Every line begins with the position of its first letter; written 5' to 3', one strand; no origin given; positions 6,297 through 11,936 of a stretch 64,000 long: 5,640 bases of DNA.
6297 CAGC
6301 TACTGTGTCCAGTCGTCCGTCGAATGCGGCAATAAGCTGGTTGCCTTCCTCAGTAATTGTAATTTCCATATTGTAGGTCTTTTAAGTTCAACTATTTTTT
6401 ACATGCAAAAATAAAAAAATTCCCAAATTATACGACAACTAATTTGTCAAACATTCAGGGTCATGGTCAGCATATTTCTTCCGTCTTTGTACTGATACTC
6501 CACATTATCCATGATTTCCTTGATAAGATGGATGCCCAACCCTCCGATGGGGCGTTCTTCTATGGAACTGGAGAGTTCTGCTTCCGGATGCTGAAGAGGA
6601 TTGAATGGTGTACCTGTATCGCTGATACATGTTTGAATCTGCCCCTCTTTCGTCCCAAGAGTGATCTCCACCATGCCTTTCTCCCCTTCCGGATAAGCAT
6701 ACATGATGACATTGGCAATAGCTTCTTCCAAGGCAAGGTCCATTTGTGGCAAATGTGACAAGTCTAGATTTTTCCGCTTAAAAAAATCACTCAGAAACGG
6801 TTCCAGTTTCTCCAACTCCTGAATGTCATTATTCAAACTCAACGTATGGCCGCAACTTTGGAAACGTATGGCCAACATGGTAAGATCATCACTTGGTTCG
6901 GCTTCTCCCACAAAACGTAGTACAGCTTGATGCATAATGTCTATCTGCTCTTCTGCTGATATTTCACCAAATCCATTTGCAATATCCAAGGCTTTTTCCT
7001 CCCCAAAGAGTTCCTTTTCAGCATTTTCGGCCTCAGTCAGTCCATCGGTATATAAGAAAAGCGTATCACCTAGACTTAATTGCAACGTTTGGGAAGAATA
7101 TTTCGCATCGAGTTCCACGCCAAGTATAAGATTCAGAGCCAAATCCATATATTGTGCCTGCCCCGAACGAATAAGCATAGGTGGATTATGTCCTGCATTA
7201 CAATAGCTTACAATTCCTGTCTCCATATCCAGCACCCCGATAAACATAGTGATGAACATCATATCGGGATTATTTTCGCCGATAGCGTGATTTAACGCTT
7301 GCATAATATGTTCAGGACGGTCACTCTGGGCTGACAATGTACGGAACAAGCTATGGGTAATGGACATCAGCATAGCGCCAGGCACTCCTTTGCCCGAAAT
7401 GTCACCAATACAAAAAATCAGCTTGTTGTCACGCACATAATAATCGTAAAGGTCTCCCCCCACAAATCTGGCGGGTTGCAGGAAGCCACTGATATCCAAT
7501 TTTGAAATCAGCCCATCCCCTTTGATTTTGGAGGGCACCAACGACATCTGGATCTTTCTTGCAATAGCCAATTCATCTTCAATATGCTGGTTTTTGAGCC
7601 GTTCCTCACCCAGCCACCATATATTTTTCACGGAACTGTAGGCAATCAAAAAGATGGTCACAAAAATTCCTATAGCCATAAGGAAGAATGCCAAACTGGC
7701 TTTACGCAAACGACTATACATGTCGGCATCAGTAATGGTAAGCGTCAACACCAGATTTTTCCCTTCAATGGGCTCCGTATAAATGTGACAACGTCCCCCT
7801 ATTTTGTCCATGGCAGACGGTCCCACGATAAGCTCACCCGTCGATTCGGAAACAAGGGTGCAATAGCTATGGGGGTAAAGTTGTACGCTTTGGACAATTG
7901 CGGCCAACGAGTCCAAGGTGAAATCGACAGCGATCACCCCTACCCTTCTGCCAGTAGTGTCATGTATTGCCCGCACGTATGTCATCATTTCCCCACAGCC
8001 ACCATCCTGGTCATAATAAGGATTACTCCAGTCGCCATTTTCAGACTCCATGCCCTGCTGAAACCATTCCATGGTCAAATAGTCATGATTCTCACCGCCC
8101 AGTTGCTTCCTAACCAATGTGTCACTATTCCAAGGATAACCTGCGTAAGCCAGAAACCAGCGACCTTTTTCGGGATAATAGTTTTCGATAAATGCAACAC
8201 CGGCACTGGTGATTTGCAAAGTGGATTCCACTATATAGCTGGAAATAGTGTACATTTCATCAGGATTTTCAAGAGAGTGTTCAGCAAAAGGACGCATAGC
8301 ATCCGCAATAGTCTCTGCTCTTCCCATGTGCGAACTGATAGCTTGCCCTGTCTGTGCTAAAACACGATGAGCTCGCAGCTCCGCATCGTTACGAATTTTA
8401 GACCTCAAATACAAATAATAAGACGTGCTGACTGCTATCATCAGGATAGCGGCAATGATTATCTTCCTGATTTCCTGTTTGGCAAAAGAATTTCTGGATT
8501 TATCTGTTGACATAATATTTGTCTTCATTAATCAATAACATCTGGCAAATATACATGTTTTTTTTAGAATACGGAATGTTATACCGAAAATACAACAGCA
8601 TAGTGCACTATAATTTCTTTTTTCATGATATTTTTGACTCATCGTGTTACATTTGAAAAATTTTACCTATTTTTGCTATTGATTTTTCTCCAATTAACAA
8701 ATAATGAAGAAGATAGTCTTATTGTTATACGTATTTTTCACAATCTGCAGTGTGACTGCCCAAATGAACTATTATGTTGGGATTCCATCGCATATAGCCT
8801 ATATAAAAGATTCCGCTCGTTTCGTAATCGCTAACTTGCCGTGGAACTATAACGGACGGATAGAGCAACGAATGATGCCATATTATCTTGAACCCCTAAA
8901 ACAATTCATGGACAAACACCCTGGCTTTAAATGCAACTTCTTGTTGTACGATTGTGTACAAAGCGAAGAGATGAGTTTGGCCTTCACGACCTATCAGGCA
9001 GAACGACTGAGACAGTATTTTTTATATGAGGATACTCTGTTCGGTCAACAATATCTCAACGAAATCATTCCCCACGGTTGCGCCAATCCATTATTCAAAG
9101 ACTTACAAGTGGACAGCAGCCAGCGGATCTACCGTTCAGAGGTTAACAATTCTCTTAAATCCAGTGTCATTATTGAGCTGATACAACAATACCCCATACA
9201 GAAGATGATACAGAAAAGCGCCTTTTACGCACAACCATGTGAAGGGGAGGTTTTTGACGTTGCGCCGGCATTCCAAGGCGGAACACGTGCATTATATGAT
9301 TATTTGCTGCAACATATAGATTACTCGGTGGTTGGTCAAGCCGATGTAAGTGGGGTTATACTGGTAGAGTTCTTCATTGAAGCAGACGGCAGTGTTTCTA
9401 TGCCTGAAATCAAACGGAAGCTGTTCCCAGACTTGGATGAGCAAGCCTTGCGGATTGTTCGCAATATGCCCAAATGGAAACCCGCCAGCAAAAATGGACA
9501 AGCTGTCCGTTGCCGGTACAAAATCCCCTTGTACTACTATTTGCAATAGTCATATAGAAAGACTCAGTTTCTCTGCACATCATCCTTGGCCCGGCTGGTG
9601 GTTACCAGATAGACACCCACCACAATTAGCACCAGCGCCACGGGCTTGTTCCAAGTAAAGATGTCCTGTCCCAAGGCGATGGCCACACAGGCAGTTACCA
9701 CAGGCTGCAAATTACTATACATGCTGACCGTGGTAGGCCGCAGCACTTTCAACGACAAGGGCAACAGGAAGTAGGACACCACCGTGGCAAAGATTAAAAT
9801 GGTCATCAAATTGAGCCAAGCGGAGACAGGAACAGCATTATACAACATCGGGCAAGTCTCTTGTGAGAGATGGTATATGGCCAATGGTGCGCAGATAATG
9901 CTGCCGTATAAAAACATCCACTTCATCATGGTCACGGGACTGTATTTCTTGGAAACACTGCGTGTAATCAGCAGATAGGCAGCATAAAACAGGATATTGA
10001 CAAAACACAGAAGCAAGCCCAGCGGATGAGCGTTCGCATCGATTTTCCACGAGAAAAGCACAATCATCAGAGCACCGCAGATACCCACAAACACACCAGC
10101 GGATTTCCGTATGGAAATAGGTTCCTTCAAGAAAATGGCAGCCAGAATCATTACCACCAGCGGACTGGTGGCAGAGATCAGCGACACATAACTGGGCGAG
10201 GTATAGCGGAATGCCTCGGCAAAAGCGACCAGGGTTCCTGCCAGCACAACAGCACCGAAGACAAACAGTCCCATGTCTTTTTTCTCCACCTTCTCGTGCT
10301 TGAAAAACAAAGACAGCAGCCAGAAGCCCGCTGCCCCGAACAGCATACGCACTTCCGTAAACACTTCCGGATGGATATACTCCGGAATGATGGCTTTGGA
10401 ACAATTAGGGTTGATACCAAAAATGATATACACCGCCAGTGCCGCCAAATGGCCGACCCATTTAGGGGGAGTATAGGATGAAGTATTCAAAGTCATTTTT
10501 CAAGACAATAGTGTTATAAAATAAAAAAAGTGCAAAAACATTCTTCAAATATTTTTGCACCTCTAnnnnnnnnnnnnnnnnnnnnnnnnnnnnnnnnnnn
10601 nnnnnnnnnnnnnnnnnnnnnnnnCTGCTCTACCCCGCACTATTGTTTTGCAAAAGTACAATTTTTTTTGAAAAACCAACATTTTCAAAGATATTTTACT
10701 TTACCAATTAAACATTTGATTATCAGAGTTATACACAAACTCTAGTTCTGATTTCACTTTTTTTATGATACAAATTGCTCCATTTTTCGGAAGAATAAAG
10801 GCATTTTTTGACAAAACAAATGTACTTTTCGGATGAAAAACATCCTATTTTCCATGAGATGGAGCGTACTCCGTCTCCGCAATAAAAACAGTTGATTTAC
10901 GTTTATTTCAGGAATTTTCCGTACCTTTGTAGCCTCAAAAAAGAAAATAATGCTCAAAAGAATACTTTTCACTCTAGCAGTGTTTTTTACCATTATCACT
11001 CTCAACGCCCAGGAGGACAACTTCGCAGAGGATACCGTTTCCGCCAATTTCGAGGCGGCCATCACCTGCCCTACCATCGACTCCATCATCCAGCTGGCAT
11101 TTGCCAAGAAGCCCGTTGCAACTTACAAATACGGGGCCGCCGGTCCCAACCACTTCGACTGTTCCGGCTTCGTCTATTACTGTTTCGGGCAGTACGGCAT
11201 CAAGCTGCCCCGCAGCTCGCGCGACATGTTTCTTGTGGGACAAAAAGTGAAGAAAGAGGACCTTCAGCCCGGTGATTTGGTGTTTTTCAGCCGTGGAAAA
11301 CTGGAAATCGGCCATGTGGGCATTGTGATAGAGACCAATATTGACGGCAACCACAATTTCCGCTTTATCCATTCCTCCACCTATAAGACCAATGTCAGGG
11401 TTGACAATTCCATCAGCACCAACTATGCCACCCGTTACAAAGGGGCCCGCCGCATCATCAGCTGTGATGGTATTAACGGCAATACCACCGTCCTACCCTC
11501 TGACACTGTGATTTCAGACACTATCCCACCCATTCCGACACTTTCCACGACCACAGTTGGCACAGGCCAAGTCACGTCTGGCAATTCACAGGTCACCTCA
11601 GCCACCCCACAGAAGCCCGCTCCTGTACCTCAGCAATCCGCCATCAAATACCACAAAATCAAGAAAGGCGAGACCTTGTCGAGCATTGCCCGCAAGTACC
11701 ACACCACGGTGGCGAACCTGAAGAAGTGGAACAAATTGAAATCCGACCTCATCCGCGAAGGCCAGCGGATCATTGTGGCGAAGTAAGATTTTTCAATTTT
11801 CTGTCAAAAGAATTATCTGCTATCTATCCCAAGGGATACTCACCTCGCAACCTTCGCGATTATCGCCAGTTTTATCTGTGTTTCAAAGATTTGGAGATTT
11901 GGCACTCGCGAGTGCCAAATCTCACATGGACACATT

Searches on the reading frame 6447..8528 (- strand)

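Call 100: search_protein_families(library=pfam, proteins=[window:6447-8528:-], max_evalue=0.01)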
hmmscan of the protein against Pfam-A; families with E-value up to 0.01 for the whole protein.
window:6447-8528:- (693 aa): 5 families
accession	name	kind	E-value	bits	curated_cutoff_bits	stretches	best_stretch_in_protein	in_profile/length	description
PF07228.17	SpoIIE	-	2.9e-52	177.9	25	1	367-556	2-191/192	Stage II sporulation protein E (SpoIIE)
PF13581.12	HATPase_c_2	-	2.1e-27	96.1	27.4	1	568-690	4-126/127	Histidine kinase-like ATPase domain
PF22673.2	MCP-like_PDC_1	-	3.6e-16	60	27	1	99-209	8-112/113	Methyl-accepting chemotaxis protein-like, first PDC sensor domain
PF02743.24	dCache_1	-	2.4e-08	34.3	45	1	143-259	88-200/240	Cache domain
PF02518.31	HATPase_c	-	0.00081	20.3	26.4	1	597-674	7-85/111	Histidine kinase-, DNA gyrase B-, and HSP90-like ATPase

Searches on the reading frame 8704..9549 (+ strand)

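Call 100: search_protein_families(library=pfam, proteins=[window:8704-9549:+], max_evalue=0.01)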
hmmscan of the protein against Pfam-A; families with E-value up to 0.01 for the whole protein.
window:8704-9549:+ (281 aa): 1 family
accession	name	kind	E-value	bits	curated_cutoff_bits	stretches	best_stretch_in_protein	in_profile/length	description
PF03544.19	TonB_C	-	2.3e-12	47.6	24.6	1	214-280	13-79/79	Gram-negative bacterial TonB protein C-terminal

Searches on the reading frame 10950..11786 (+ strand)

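Call 100: search_protein_families(library=pfam, proteins=[window:10950-11786:+], max_evalue=0.01)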
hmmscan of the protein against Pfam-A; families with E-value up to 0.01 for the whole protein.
window:10950-11786:+ (278 aa): 3 families
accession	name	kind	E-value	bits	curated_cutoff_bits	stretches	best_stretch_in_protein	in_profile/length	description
PF00877.26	NLPC_P60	-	3.2e-23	82.2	23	1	58-168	3-105/105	NlpC/P60 family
PF01476.26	LysM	-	2.3e-15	56.7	20.9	1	235-276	1-42/43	LysM domain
PF05257.22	CHAP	-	2.7e-07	31.4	26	1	66-141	7-79/81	CHAP domain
